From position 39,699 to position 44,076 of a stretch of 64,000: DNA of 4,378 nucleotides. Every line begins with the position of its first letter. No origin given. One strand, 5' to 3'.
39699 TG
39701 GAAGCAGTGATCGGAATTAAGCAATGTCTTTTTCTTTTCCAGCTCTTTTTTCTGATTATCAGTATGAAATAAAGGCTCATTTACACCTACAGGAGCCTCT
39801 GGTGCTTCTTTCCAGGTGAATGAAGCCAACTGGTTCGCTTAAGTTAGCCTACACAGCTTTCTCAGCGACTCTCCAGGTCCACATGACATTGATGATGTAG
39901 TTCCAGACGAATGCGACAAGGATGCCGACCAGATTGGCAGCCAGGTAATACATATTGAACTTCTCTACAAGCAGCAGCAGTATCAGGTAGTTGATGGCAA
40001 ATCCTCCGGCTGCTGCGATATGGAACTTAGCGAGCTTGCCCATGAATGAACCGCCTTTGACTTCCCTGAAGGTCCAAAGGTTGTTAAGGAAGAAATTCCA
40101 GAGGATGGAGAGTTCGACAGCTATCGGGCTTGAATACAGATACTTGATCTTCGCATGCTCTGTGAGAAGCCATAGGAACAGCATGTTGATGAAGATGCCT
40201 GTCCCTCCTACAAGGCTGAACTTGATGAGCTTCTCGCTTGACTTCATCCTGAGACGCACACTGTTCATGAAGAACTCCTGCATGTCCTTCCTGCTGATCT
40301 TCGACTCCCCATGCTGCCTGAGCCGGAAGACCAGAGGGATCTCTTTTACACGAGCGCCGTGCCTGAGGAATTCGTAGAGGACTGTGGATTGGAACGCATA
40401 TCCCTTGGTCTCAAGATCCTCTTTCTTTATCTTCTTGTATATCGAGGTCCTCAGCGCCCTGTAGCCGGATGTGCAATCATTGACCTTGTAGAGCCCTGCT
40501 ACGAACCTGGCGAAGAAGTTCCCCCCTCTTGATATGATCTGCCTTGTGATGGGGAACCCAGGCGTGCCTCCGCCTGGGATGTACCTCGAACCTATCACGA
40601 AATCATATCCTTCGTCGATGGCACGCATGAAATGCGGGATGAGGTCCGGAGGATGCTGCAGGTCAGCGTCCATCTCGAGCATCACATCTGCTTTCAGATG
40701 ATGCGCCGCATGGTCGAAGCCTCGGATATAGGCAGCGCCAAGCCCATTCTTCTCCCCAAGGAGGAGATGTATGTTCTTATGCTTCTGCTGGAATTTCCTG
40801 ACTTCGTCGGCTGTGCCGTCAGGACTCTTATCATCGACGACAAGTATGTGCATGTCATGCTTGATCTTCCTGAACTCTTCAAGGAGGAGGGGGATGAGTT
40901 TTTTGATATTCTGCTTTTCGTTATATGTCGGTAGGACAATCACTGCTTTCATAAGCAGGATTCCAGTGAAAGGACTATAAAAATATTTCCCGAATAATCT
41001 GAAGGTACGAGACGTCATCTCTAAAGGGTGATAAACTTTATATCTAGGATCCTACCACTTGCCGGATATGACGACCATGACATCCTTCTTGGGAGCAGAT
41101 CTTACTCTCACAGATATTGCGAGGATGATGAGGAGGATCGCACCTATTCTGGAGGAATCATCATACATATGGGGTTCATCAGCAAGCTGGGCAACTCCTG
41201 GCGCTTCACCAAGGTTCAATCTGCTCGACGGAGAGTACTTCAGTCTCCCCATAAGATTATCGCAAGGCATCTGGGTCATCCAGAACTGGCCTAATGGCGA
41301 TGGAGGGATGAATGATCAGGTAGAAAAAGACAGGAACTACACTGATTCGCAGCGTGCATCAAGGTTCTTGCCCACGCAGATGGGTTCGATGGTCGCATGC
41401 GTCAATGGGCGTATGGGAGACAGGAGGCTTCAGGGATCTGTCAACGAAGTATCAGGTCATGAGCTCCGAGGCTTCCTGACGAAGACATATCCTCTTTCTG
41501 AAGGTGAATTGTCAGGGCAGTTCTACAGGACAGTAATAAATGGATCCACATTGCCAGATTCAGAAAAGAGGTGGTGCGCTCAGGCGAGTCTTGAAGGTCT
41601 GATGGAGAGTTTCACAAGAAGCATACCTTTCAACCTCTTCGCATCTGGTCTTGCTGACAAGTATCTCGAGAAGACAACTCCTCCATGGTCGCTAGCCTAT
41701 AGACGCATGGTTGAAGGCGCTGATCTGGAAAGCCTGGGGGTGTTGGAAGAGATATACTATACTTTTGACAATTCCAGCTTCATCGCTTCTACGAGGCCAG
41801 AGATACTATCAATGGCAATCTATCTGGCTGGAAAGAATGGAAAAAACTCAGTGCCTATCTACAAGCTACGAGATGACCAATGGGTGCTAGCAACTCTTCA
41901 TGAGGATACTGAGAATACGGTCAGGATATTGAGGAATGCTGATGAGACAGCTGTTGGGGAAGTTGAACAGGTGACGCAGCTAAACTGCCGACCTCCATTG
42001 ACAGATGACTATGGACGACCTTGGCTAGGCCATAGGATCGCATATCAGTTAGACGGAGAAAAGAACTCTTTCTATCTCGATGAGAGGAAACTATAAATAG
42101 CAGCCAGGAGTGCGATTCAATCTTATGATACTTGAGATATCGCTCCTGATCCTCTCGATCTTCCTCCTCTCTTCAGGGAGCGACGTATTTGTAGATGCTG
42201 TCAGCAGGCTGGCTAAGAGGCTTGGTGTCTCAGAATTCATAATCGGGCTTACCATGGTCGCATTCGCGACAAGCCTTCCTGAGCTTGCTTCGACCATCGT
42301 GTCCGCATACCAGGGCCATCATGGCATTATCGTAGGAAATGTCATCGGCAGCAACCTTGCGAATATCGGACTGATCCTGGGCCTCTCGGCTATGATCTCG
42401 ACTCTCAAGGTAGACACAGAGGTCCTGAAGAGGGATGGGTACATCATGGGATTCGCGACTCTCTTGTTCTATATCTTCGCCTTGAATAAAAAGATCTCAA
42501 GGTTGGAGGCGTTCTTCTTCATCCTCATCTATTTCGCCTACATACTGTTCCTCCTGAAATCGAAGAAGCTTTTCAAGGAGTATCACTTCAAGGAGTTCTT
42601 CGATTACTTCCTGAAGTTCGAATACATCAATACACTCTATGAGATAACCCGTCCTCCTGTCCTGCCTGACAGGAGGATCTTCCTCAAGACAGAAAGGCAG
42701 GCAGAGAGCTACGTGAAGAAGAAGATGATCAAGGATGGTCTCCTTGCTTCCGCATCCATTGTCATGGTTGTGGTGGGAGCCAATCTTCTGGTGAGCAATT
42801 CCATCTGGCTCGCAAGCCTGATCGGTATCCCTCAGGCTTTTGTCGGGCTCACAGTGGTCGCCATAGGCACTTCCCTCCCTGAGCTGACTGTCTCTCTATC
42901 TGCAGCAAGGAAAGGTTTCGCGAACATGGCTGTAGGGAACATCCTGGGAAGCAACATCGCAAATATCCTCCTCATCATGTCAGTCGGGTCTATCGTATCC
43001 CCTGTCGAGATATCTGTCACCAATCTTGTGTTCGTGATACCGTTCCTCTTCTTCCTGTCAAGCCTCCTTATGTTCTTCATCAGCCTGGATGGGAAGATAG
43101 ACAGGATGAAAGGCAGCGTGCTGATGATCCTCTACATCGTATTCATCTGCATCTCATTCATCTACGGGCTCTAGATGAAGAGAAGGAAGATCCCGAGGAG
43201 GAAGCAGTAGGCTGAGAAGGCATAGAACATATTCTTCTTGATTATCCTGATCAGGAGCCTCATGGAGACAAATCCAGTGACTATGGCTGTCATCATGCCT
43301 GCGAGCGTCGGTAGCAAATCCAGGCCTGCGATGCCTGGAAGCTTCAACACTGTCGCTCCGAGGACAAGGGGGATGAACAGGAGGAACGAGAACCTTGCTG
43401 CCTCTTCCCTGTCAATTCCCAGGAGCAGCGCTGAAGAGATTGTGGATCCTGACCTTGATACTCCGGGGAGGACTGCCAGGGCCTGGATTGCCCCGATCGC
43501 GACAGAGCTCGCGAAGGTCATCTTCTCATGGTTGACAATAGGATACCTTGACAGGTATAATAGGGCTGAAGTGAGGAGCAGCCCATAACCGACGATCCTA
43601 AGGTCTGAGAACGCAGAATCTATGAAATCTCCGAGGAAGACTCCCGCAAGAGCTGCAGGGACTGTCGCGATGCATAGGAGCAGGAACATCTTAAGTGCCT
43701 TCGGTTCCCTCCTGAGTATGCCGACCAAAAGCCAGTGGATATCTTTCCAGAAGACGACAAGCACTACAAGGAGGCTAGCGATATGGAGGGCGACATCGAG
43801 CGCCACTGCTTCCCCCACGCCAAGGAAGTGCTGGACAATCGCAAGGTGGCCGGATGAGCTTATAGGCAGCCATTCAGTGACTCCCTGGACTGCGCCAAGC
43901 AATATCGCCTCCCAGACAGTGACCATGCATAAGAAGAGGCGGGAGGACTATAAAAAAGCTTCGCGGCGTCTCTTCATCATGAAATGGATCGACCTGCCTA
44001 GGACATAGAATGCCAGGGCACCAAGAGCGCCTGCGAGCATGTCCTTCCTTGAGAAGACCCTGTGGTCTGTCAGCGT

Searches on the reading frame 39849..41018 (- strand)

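Call 3: search_protein_families(library=ncbifam, proteins=[window:39849-41018:-], max_evalue=0.01)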
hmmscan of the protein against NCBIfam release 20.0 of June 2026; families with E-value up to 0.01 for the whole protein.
window:39849-41018:- (389 aa): 19 families
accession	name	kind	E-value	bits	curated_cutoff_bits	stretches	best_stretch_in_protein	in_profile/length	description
NF047588.1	GlcsyltransPgfSStrep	equivalog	8.2e-22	77.8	500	1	23-281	1-243/308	glycosyltransferase PgfS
TIGR04182.1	glyco_TIGR04182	equivalog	9.6e-18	64.6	325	1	26-279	3-239/293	S-layer glycoprotein N-glycosyltransferase AglJ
NF007986.1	PRK10714.1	equivalog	1.4e-17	63.7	529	1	24-246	7-215/316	undecaprenyl-phosphate 4-deoxy-4-formamido-L-arabinose transferase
NF041391.1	DPhHxTase_Halo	equivalog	2.8e-13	49.4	375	1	31-241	3-192/213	dolichyl-phosphate hexose transferase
NF058614.1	PPMAGASynPpgS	equivalog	8.2e-12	45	370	1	26-230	3-195/226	polyprenyl-phospho-N-acetylgalactosaminyl synthase PpgS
NF045692.1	OglycostaseCruG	equivalog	9.1e-11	41.3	600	1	22-142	40-161/386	2'-O-glycosyltransferase CruG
NF041875.1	EPS_EpsD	equivalog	9.8e-09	35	370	1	27-142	3-112/325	exopolysaccharide biosynthesis glycosyltransferase EpsD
TIGR03469.1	HpnB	hypoth_equivalog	3.8e-08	32.7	379.25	1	25-132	46-158/386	hopene-associated glycosyltransferase HpnB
TIGR03937.1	PgaC_IcaA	equivalog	8.9e-08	31.5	422.3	1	26-120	48-136/407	poly-beta-1,6-N-acetyl-D-glucosamine synthase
NF050050.1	ProtGlycPglI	equivalog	9.8e-08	31.7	500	1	26-147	5-121/306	GalNAc(5)-diNAcBac-PP-undecaprenol beta-1,3-glucosyltransferase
NF038302.1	EPS_HpsE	equivalog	4e-07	29.3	300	1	26-100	4-81/307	hormogonium polysaccharide biosynthesis glycosyltransferase HpsE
NF047683.1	TeichurnBiosyTuaG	equivalog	1.7e-06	27.9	400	1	26-127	9-104/252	teichuronic acid biosynthesis protein TuaG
TIGR04283.1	glyco_like_mftF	equivalog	6e-06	26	182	1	27-134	3-97/221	TIGR04283 family arsenosugar biosynthesis glycosyltransferase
NF007482.0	PRK10073.1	equivalog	7.5e-06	25.2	423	1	26-107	9-87/334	glycosyltransferase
NF010496.0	PRK13915.1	equivalog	4.2e-05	22.8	262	1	26-124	34-132/307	glucosyl-3-phosphoglycerate synthase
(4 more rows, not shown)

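Call 4: search_protein_families(library=pfam, proteins=[window:39849-41018:-], max_evalue=0.01)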
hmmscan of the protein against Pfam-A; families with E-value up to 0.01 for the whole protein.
window:39849-41018:- (389 aa): 4 families
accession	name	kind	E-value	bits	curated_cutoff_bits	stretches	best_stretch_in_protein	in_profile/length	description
PF00535.33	Glycos_transf_2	-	1.7e-30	106.6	23.3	1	27-197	2-167/168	Glycosyl transferase family 2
PF04138.20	GtrA_DPMS_TM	-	1.4e-27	96.7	26.1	1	266-382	1-117/117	GtrA/DPMS, transmembrane domain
PF10111.15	Glyco_tranf_2_2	-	7.9e-05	22.7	27.3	1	27-126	2-98/276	Glycosyltransferase like family 2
PF13641.12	Glyco_tranf_2_3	-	0.0093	16.4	27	0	27-176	5-132/230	Glycosyltransferase like family 2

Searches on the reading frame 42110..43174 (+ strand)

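Call 9: search_protein_families(library=ncbifam, proteins=[window:42110-43174:+], max_evalue=0.001)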
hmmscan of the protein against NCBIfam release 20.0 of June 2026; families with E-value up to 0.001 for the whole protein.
window:42110-43174:+ (354 aa): 6 families
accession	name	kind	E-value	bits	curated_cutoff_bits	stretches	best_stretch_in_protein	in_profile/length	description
TIGR00367.1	TIGR00367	hypoth_equivalog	1.8e-72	244.1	179.65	1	7-345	2-312/312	calcium/sodium antiporter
NF008005.0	PRK10734.1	equivalog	3.7e-52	177.5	432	2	6-153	1-148/325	calcium/sodium antiporter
TIGR00927.1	2A1904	subfamily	3.1e-16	58.3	710.1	2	216-351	1054-1197/1209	K+-dependent Na+/Ca+ exchanger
TIGR00846.1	caca2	superfamily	2e-11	43.3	317.45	2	215-350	235-372/372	calcium/proton exchanger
TIGR00845.1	caca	equivalog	3.1e-10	38.5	679.85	2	13-125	752-867/921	sodium/calcium exchanger 1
TIGR00378.1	cax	equivalog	2e-07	30.5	211.15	1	209-350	207-348/349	calcium/proton exchanger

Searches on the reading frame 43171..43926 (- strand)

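Call 9: search_protein_families(library=ncbifam, proteins=[window:43171-43926:-], max_evalue=0.001)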
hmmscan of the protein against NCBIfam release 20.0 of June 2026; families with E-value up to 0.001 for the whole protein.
window:43171-43926:- (251 aa): 12 families
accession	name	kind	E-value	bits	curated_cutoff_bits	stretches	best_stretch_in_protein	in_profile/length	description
TIGR00753.1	undec_PP_bacA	equivalog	4.6e-56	190.4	217.5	1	7-245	1-255/255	undecaprenyl-diphosphatase UppP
NF001390.0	PRK00281.1-4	equivalog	8.4e-49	166.4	260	1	1-250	3-264/272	undecaprenyl-diphosphate phosphatase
NF001393.0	PRK00281.2-4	equivalog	2.1e-47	161.8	284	1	4-250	3-262/266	undecaprenyl-diphosphate phosphatase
NF001392.0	PRK00281.2-1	equivalog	9.5e-47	159.8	308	1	2-250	5-270/280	undecaprenyl-diphosphate phosphatase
NF001389.0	PRK00281.1-2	equivalog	9.5e-46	156.4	262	1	2-250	4-262/272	undecaprenyl-diphosphate phosphatase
NF001394.0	PRK00281.2-5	equivalog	4.4e-42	144.5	311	1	2-250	6-273/281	undecaprenyl-diphosphate phosphatase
NF001391.0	PRK00281.1-5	equivalog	1.2e-41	142.9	293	1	1-250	3-271/279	undecaprenyl-diphosphate phosphatase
NF001396.0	PRK00281.3-3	equivalog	1.1e-40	140.2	382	1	1-250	1-262/264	undecaprenyl-diphosphate phosphatase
NF001388.0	PRK00281.1-1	equivalog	7e-40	137.3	362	1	2-249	5-269/273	undecaprenyl-diphosphate phosphatase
NF001397.0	PRK00281.3-4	equivalog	1.1e-38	133.5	363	1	5-248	4-274/281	undecaprenyl-diphosphate phosphatase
NF001395.0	PRK00281.3-1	equivalog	4.3e-30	105.2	394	2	134-247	181-298/306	undecaprenyl-diphosphate phosphatase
NF001398.0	PRK00281.3-5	equivalog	2.3e-27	96.5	354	1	3-238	3-259/278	undecaprenyl-diphosphate phosphatase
